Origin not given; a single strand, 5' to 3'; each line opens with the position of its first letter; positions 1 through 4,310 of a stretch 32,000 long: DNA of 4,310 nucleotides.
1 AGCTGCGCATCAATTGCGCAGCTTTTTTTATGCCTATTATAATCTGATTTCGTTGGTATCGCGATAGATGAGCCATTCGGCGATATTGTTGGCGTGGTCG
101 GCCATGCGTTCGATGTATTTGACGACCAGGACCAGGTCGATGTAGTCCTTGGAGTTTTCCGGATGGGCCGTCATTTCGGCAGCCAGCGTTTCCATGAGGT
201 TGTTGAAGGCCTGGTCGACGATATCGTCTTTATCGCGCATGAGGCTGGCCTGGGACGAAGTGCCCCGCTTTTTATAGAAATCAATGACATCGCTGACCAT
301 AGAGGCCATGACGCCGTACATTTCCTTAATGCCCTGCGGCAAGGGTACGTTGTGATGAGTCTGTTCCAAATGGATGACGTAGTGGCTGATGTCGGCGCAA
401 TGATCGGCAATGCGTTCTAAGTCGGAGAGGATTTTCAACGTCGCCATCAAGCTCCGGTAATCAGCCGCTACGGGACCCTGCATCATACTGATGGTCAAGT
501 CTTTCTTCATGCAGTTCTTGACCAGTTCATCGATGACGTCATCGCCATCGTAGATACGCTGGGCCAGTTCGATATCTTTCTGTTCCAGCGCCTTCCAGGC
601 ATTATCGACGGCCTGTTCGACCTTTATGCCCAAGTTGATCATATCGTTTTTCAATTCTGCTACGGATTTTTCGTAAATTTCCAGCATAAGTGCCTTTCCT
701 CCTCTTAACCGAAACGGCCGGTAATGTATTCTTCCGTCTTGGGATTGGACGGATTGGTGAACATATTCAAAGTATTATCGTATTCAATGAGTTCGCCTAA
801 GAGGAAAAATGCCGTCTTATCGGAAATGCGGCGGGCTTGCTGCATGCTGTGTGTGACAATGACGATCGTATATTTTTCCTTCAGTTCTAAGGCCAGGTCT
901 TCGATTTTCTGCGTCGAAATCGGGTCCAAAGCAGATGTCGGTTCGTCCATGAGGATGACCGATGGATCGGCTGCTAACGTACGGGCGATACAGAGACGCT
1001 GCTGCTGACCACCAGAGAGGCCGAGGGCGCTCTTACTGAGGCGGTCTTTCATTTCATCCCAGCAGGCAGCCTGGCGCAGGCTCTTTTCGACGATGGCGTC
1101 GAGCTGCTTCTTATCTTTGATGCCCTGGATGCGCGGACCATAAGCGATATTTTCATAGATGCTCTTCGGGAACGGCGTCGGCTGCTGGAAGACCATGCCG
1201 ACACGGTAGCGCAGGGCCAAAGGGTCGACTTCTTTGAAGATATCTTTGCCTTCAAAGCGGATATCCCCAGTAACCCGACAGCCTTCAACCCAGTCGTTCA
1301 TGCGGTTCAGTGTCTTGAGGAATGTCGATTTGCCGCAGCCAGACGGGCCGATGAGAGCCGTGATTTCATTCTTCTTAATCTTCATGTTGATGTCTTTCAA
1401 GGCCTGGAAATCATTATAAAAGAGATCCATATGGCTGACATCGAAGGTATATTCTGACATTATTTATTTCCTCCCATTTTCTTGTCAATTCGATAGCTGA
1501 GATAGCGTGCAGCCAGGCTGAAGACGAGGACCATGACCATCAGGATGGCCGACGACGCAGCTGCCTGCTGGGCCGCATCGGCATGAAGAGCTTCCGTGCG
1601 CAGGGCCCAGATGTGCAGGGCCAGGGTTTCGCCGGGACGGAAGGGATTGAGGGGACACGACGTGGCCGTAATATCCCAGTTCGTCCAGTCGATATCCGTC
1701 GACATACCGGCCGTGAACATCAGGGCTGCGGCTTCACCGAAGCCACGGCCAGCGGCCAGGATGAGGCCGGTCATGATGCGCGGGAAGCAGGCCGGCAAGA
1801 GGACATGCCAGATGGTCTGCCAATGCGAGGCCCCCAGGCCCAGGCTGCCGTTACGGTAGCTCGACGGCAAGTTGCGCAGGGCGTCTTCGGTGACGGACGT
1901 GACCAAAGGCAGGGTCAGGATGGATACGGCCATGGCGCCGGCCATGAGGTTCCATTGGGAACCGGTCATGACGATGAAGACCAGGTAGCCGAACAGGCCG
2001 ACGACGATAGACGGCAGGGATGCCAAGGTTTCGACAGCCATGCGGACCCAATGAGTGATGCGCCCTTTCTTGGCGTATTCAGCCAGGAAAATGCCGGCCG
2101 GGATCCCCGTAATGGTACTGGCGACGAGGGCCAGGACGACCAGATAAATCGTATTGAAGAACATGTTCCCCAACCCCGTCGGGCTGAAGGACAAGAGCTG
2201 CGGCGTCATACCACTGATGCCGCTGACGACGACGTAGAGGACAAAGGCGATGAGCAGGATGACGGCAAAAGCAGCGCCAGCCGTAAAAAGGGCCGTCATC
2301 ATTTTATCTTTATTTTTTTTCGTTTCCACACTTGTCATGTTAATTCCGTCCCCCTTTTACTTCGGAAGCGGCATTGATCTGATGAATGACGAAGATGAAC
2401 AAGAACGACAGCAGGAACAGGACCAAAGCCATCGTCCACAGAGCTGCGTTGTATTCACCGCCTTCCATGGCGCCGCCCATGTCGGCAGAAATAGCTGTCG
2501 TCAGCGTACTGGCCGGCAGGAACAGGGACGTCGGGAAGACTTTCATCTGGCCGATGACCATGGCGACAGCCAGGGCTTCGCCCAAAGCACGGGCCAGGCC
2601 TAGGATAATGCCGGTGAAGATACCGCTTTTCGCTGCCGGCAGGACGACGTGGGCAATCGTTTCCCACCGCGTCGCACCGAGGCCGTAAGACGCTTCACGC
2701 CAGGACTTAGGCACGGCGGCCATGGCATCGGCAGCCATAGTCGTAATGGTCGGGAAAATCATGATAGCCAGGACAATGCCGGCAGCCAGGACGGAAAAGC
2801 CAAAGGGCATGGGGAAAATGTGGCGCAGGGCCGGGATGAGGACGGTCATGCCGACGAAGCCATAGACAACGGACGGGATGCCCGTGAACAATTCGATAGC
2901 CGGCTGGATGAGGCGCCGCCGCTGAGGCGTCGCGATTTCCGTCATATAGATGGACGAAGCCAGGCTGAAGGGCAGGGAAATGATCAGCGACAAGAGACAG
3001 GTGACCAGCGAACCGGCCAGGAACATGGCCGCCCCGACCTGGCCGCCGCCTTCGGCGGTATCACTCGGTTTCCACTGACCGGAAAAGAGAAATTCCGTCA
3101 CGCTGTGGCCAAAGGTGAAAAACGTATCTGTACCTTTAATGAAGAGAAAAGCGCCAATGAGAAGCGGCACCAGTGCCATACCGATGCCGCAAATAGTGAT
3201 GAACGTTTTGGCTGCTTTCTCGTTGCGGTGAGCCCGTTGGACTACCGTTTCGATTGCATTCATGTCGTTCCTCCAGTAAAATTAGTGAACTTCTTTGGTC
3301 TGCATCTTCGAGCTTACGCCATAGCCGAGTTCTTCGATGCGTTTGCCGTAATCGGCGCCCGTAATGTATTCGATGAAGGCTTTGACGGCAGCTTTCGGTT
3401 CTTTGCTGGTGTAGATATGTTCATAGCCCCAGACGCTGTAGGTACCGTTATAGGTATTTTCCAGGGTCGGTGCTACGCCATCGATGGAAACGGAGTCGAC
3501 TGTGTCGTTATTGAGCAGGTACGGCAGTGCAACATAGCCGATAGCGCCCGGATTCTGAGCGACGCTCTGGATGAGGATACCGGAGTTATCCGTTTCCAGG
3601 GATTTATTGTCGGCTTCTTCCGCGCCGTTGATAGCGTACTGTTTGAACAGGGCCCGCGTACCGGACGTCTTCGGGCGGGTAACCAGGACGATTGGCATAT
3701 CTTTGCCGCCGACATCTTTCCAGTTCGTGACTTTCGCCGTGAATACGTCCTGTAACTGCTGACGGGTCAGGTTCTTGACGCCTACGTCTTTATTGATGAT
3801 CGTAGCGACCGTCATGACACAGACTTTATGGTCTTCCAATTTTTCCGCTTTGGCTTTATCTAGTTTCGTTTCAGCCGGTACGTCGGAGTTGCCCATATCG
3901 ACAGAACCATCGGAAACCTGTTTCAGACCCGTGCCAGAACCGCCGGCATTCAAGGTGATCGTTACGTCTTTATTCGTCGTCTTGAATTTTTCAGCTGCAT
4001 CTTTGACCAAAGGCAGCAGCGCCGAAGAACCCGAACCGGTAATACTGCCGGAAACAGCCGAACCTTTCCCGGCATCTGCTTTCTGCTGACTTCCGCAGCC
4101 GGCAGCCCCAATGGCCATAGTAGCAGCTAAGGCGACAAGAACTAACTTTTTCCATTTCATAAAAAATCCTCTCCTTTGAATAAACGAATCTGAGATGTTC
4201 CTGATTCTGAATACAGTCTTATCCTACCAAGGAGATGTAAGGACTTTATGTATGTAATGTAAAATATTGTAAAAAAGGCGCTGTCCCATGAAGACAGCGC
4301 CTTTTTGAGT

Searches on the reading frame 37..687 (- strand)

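Call 13: search_protein_families(library=pfam, proteins=[window:37-687:-])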
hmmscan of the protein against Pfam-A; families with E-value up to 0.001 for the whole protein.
window:37-687:- (216 aa): 1 family
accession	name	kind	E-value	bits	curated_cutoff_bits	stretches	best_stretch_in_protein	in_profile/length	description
PF01895.24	PhoU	-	9e-35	119.4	23.5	2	20-103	5-88/89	PhoU domain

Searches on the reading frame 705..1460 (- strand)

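Call 13: search_protein_families(library=pfam, proteins=[window:705-1460:-])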
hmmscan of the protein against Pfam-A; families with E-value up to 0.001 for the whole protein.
window:705-1460:- (251 aa): 9 families
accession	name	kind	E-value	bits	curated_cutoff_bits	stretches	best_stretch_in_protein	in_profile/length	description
PF00005.33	ABC_tran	-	8.9e-32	111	25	1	21-176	1-137/137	ABC transporter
PF13304.12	AAA_21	-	6e-12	46.7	27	2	114-206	203-300/304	AAA domain, putative AbiEii toxin, Type IV TA system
PF02463.25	SMC_N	-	1.4e-07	31.6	40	1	15-212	7-205/220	RecF/RecN/SMC N terminal domain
PF03193.22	RsgA_GTPase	-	5.5e-05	23.5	30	1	17-53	93-128/174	RsgA GTPase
PF13175.12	AAA_15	-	0.00013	22.2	32.1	1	18-54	11-46/374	AAA ATPase domain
PF13401.12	AAA_22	-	0.0003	21.6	27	1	31-128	5-79/130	AAA domain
PF13555.12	AAA_29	-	0.0004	20.5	27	1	24-48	15-39/61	P-loop containing region of AAA domain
PF03215.21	Rad17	-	0.00054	20.4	23.8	0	20-53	34-67/186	Rad17 P-loop domain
PF20703.3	nSTAND1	-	0.00063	19.9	27.1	0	5-49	7-51/379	Novel STAND NTPase 1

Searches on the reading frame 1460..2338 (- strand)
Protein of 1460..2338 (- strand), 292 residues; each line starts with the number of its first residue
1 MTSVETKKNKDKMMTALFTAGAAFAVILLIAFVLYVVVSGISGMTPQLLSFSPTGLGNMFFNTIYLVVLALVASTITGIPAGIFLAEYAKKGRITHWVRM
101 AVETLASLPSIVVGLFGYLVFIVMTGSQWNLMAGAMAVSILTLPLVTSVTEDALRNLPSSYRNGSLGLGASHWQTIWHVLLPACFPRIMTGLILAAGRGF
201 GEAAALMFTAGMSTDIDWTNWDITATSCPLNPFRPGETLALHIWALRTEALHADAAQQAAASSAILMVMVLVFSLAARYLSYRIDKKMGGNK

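Call 13: search_protein_families(library=pfam, proteins=[window:1460-2338:-])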
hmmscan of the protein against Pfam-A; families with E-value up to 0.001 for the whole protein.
window:1460-2338:- (292 aa): 1 family
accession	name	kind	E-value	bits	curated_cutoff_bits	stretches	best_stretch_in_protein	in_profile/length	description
PF00528.27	BPD_transp_1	-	1.7e-24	87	26.4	1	78-288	1-182/184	Binding-protein-dependent transport system inner membrane component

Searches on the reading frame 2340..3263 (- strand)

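Call 13: search_protein_families(library=pfam, proteins=[window:2340-3263:-])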
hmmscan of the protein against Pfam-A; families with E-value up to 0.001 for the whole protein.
window:2340-3263:- (307 aa): 1 family
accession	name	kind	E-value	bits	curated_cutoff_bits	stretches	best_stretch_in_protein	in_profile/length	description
PF00528.27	BPD_transp_1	-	3.2e-19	69.8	26.4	1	115-294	16-176/184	Binding-protein-dependent transport system inner membrane component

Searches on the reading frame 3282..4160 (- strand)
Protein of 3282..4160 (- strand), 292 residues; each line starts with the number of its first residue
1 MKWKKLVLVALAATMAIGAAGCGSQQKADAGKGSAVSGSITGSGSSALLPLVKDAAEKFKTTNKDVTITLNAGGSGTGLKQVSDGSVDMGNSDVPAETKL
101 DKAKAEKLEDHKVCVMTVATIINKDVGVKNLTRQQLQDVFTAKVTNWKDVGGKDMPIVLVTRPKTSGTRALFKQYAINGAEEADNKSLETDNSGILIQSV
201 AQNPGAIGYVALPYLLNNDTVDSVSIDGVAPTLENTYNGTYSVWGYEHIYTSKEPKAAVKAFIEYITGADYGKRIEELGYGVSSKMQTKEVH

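Call 13: search_protein_families(library=pfam, proteins=[window:3282-4160:-])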
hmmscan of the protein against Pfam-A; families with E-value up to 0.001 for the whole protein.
window:3282-4160:- (292 aa): 4 families
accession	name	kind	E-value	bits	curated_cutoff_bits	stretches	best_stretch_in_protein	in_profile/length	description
PF12849.12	PBP_like_2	-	5.6e-42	144.8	27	1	34-268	6-265/267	PBP superfamily domain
PF12727.12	PBP_like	-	9.6e-12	44.9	27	1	56-208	1-148/193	PBP superfamily domain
PF13531.11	SBP_bac_11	-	4.5e-08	33.6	25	1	45-280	6-226/227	Bacterial extracellular solute-binding protein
PF01547.30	SBP_bac_1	-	3.3e-07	31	26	1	53-272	12-306/307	Bacterial extracellular solute-binding protein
